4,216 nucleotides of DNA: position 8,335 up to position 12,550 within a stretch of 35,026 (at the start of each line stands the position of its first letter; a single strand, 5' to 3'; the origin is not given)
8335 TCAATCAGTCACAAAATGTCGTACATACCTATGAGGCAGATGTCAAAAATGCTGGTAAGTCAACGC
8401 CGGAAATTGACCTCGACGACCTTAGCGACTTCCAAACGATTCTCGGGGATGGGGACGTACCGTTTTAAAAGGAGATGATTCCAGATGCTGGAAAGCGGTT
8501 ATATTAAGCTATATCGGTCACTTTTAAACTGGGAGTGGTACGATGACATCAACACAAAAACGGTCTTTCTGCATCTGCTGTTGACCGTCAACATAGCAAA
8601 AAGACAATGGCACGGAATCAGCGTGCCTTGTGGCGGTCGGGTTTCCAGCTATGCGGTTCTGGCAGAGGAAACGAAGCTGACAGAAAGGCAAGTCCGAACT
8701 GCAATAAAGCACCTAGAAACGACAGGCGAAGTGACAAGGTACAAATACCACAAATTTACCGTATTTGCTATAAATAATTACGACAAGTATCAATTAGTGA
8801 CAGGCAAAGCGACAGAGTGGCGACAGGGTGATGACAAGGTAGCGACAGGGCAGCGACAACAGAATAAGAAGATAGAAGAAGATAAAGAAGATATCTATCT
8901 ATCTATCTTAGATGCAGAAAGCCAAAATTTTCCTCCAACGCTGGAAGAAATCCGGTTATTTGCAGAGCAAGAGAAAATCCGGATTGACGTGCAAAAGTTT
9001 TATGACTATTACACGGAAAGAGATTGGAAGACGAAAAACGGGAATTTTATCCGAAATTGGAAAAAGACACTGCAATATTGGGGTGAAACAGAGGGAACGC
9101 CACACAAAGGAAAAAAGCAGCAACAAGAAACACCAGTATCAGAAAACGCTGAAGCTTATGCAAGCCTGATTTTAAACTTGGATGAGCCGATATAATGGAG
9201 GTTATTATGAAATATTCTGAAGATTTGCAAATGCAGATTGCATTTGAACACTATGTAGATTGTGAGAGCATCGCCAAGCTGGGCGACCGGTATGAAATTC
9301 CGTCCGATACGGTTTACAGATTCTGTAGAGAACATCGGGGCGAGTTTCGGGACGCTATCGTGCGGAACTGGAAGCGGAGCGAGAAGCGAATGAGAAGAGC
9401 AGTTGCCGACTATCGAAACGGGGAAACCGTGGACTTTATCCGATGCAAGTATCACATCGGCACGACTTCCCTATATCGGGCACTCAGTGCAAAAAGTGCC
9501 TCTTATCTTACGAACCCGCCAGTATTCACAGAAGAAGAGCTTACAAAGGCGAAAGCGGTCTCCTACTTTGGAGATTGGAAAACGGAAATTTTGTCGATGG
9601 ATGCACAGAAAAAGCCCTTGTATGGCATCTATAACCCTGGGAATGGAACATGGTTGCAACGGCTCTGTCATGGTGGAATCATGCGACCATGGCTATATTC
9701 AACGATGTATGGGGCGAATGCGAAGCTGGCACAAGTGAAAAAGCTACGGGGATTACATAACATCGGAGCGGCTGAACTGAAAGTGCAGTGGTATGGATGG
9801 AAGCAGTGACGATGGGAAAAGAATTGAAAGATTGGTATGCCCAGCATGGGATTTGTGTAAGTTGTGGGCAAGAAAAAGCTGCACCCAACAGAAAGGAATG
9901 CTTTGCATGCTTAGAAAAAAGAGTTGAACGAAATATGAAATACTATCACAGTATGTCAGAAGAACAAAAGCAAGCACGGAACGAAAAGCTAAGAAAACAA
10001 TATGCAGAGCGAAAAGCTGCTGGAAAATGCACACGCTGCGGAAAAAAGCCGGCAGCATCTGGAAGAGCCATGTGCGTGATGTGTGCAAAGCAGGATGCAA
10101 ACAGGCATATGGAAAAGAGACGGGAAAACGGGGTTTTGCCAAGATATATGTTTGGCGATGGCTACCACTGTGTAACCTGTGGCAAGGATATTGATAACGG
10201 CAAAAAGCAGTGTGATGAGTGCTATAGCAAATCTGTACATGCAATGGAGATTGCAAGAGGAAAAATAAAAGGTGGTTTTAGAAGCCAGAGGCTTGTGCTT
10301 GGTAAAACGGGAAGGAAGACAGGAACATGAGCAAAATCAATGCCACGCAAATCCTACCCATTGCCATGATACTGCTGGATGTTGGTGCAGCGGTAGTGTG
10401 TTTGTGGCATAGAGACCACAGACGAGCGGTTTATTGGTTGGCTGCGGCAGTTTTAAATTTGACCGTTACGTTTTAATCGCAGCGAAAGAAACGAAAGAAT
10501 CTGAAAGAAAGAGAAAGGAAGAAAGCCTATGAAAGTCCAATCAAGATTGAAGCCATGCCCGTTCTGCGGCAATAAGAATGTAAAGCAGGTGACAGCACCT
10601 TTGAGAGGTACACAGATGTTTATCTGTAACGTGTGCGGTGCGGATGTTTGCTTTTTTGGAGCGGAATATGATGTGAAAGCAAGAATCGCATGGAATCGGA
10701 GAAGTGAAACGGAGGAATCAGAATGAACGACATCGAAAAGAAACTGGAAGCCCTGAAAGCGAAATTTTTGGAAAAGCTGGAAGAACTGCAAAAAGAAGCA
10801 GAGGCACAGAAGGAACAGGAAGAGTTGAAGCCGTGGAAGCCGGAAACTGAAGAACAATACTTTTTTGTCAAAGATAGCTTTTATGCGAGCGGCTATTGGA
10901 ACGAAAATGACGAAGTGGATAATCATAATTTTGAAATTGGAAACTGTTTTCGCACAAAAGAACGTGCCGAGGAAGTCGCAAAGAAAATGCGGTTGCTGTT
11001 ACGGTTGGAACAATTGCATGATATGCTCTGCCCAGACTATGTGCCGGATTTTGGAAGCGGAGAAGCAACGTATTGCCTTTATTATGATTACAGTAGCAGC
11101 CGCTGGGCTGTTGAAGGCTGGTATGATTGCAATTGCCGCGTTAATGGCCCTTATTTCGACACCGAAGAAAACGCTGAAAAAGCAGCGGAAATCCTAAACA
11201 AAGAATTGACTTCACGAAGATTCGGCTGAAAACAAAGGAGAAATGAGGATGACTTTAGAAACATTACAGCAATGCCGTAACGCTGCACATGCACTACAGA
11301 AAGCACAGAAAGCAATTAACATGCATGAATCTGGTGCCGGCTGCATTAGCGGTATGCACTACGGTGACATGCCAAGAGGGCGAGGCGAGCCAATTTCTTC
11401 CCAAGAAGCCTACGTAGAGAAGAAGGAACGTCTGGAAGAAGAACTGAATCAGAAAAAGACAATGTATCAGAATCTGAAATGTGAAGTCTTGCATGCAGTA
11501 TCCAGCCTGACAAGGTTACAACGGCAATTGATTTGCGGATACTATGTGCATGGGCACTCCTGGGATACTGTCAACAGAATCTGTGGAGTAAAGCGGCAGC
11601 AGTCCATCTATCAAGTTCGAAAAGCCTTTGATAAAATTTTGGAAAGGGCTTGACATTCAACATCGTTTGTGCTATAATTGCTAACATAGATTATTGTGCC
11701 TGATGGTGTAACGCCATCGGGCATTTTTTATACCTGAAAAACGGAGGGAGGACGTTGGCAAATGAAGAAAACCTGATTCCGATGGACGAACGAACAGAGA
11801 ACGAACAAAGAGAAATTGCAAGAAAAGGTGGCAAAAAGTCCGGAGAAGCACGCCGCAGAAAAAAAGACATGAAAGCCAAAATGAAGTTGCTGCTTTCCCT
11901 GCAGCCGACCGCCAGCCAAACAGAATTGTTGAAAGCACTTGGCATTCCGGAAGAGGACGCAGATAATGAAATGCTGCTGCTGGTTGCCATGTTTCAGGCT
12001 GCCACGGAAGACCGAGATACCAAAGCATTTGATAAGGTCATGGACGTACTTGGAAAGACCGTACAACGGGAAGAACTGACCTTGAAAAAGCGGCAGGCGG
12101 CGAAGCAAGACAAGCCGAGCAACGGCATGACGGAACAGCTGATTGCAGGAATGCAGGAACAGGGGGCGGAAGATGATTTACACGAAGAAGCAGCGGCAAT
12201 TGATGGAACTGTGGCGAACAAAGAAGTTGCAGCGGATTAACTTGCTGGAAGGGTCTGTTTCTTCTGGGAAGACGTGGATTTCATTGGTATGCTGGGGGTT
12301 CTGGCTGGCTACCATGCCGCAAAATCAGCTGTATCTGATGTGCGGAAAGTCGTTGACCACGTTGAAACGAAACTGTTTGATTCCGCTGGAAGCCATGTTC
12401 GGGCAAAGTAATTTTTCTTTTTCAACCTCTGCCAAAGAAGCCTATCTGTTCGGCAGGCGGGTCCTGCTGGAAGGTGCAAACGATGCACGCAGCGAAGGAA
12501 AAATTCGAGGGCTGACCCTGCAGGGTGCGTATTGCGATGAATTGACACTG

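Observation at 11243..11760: Consensus promoter followed within about 20 nt by an intrinsic terminator in front of terS: PR'-tR'-like antitermination logic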

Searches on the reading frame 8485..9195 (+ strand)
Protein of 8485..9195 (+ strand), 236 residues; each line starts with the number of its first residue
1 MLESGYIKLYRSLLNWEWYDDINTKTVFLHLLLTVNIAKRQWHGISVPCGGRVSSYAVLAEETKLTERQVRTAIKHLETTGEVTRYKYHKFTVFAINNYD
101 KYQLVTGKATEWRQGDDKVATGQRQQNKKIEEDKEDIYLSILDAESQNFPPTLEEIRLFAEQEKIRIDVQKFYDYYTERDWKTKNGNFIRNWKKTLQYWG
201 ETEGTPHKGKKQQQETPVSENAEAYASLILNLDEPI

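Call 6: search_protein_families(library=pfam, proteins=[window:8485-9195:+], max_evalue=0.1)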
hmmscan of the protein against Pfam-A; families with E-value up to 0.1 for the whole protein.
window:8485-9195:+ (236 aa): 1 family
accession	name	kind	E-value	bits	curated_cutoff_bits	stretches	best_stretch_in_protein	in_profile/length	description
PF13730.12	HTH_36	-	0.003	17.8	25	1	55-81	27-53/55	Helix-turn-helix domain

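Call 7: search_protein_families(library=phrogs, proteins=[window:8485-9195:+], max_evalue=0.01)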
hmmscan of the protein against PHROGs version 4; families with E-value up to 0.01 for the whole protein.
window:8485-9195:+ (236 aa): 9 families
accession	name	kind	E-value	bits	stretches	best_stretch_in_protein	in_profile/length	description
phrog_2514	-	DNA, RNA and nucleotide metabolism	3.6e-20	73.4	1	4-137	3-146/270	DnaD-like helicase loader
phrog_7498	-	DNA, RNA and nucleotide metabolism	2.5e-12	47.6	1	3-133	4-132/296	DnaD-like helicase loader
phrog_186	-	DNA, RNA and nucleotide metabolism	9.9e-12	46.1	1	2-136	18-160/308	DnaD-like helicase loader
phrog_15768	-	unknown function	2.4e-08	35.3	1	123-219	107-200/228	-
phrog_270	-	DNA, RNA and nucleotide metabolism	3.1e-08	34.4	1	9-115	31-129/383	replication initiation protein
phrog_27581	-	unknown function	2e-07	32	1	4-108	26-141/216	-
phrog_391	-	DNA, RNA and nucleotide metabolism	4.2e-05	24.3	1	54-144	38-118/298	replication initiation O-like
phrog_428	-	DNA, RNA and nucleotide metabolism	5.7e-05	23.4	1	53-184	127-252/455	replication initiation protein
phrog_8102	-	DNA, RNA and nucleotide metabolism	0.0051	16.9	1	52-90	57-95/337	replication initiation protein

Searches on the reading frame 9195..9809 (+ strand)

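Call 6: search_protein_families(library=pfam, proteins=[window:9195-9809:+], max_evalue=0.1)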
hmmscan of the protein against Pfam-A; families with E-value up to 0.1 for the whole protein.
window:9195-9809:+ (204 aa): 3 families
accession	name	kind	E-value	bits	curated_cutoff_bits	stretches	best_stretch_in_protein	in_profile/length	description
PF05225.22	HTH_psq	-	0.0014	18.7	20.4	0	25-47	18-40/45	helix-turn-helix, Psq domain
PF13518.12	HTH_28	-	0.037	14.5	25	0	18-46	7-35/52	Helix-turn-helix domain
PF01710.22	HTH_Tnp_IS630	-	0.058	13.9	21.3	0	5-118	1-111/119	Transposase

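Call 7: search_protein_families(library=phrogs, proteins=[window:9195-9809:+], max_evalue=0.01)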
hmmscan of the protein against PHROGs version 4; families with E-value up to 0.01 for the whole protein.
window:9195-9809:+ (204 aa): 1 family
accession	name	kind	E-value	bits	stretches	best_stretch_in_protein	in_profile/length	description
phrog_1303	-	DNA, RNA and nucleotide metabolism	0.0012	19.7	0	68-100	31-63/184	DNA binding protein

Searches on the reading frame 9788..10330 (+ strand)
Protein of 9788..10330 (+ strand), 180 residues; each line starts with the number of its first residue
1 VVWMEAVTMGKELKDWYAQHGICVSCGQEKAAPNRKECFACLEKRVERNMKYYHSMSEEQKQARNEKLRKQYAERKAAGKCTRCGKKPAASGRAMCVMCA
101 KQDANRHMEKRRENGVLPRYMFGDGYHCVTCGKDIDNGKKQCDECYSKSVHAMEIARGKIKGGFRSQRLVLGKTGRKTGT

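Call 6: search_protein_families(library=pfam, proteins=[window:9788-10330:+], max_evalue=0.1)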
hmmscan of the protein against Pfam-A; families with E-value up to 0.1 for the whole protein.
window:9788-10330:+ (180 aa): 5 families
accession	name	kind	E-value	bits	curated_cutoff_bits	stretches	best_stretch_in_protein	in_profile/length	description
PF18912.6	DZR_2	-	0.00014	22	27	1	127-148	9-30/56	Double zinc ribbon domain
PF12773.13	DZR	-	0.00036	21.1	27.3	1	128-148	1-21/45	Double zinc ribbon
PF04981.18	NMD3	-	0.0054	16.7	24.9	1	128-156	1-30/243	NMD3 family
PF11682.14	Zn_ribbon_11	-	0.028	14.5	24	1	126-154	6-32/37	Probable zinc-ribbon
PF09889.16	DUF2116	-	0.036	14.5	26.8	1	127-145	5-24/59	Probable treble clef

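Call 7: search_protein_families(library=phrogs, proteins=[window:9788-10330:+], max_evalue=0.01)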
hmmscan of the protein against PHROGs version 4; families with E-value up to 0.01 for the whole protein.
window:9788-10330:+ (180 aa): 1 family
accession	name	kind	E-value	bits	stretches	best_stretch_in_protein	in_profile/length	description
phrog_33230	-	unknown function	0.0087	16.1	0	77-118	69-108/318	-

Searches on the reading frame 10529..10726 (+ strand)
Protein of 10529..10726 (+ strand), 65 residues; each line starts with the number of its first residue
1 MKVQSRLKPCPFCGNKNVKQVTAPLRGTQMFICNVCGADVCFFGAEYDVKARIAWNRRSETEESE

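Call 6: search_protein_families(library=pfam, proteins=[window:10529-10726:+], max_evalue=0.1)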
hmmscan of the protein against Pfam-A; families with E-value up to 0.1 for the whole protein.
window:10529-10726:+ (65 aa): 5 families
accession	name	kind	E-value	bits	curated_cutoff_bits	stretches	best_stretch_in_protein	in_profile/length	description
PF14354.12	Lar_restr_allev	-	6.5e-07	29.9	28.6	1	6-58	2-57/58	Restriction alleviation protein Lar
PF04810.20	zf-Sec23_Sec24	-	0.02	15.4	25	0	27-38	20-31/39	Sec23/Sec24 zinc finger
PF14952.11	zf-tcix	-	0.029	14.4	31.2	1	3-17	6-20/42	Putative treble-clef, zinc-finger, Zn-binding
PF12760.12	Zn_ribbon_IS1595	-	0.033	14.6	25.4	1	10-38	21-45/46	Transposase zinc-ribbon domain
PF05129.18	Zn_ribbon_Elf1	-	0.053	14.1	29.8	1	10-41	25-57/79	Transcription elongation factor Elf1 like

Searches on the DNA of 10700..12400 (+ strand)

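Call 10: search_dna_similar(query=window:10700-12400:+, collection=phages, mode=distant, max_rows=20)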
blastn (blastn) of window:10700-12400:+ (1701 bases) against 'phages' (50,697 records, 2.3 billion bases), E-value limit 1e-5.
Records with a match: 9; places in all: 9; records where one place covers at least 80% of the query: 0.
Best place of each record, by identity: 60-80% 9.
By first word of the organism name: Streptococcus 8; Bacteriophage 1.
By host as written in the record: Streptococcus pyogenes Alab49 1; Streptococcus pyogenes ERR111889 1; Streptococcus pyogenes ERR473551 1; Streptococcus pyogenes HSC5 1; Streptococcus pyogenes M1_GAS 1; Streptococcus pyogenes Manfredo 1; Streptococcus pyogenes MGAS2096 1; Streptococcus equi 4047 1; and 1 more.
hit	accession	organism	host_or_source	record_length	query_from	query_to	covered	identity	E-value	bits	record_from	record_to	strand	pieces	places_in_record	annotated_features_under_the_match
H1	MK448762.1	Streptococcus phage Javan447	Streptococcus pyogenes Alab49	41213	1025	1150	7%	72.7%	1e-8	68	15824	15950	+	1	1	hypothetical protein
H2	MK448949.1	Streptococcus phage Javan460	Streptococcus pyogenes ERR111889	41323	1025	1150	7%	72.7%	1e-8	68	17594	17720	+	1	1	hypothetical protein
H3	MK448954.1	Streptococcus phage Javan476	Streptococcus pyogenes ERR473551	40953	1025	1150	7%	72.7%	1e-8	68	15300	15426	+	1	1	hypothetical protein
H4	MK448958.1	Streptococcus phage Javan486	Streptococcus pyogenes HSC5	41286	1025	1150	7%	72.7%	1e-8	68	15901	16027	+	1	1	hypothetical protein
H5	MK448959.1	Streptococcus phage Javan488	Streptococcus pyogenes M1_GAS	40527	1025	1150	7%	72.7%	1e-8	68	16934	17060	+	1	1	hypothetical protein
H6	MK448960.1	Streptococcus phage Javan492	Streptococcus pyogenes Manfredo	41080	1025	1150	7%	72.7%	1e-8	68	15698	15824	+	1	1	hypothetical protein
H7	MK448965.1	Streptococcus phage Javan506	Streptococcus pyogenes MGAS2096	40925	1025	1150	7%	72.7%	1e-8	68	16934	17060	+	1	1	hypothetical protein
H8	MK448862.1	Streptococcus phage Javan178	Streptococcus equi 4047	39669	1025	1150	7%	71.9%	5e-7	64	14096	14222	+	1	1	none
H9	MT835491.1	Bacteriophage sp.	human fecal samples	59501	1056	1150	6%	74.7%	2e-7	64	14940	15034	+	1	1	record has no annotation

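Call 22: get_annotated_region(hit=H1, flank=2500)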
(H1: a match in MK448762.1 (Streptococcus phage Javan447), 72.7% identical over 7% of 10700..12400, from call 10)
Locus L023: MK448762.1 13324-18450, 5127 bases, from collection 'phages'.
description: Streptococcus phage Javan447, complete genome.
organism: Streptococcus phage Javan447 (NCBI taxid 2548173)
taxonomy: Viruses; Duplodnaviria; Heunggongvirae; Uroviricota; Caudoviricetes
host: Streptococcus pyogenes Alab49; source: -; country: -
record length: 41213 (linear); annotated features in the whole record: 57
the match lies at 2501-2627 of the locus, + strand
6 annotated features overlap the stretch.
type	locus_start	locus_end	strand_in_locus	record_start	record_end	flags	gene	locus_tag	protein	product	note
CDS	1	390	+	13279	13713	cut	-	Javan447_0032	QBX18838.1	hypothetical protein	FIG01114733: hypothetical protein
CDS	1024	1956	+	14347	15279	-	-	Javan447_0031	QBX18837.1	DNA modification methylase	-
CDS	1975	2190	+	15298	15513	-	-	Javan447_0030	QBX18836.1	DNA modification methylase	-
CDS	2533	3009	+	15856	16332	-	-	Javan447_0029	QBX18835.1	hypothetical protein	-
CDS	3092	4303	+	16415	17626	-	-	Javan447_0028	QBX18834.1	terminase large subunit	-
CDS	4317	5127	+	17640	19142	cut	-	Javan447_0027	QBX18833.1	minor capsid protein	-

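Call 90: search_rna_families(source=window, start=11600, end=11800, threshold=evalue, max_evalue=1)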
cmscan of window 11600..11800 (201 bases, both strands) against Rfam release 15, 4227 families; matches with E-value up to 1: 2.
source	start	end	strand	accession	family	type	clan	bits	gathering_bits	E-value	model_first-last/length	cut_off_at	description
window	11621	11731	+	RF00515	PyrR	Cis-reg;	-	26.3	54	0.063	1-115/115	no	PyrR binding site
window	11625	11731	+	RF00378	Qrr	Gene; sRNA;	-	23.8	50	0.017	1-108/108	no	Qrr RNA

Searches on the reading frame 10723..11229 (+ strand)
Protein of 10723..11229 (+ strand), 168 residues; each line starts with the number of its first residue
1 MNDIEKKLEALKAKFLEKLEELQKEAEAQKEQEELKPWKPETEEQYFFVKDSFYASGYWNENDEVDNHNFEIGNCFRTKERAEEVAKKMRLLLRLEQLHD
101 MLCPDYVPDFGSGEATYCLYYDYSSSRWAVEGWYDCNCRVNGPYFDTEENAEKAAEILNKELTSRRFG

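Call 6: search_protein_families(library=pfam, proteins=[window:10723-11229:+], max_evalue=0.1)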
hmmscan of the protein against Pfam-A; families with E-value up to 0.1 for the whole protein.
window:10723-11229:+ (168 aa): 2 families
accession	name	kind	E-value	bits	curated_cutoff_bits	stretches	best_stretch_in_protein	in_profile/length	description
PF24024.1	DUF7336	-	7.9e-06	26.1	25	0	66-90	13-35/60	Domain of unknown function (DUF7336)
PF00847.26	AP2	-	0.00048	20.8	33.3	1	120-156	7-45/54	AP2 domain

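Call 7: search_protein_families(library=phrogs, proteins=[window:10723-11229:+], max_evalue=0.01)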
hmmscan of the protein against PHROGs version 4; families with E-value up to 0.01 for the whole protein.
window:10723-11229:+ (168 aa): 2 families
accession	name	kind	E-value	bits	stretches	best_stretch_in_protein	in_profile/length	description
phrog_23325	-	unknown function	0.0013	19.6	1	67-124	139-192/257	-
phrog_7617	-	unknown function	0.0018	18.7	1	35-90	195-250/256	-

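Call 11: search_protein_families(library=ncbifam, proteins=[window:10723-11229:+], max_evalue=0.1)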
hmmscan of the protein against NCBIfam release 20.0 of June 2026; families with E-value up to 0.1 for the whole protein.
window:10723-11229:+ (168 aa): 0 families
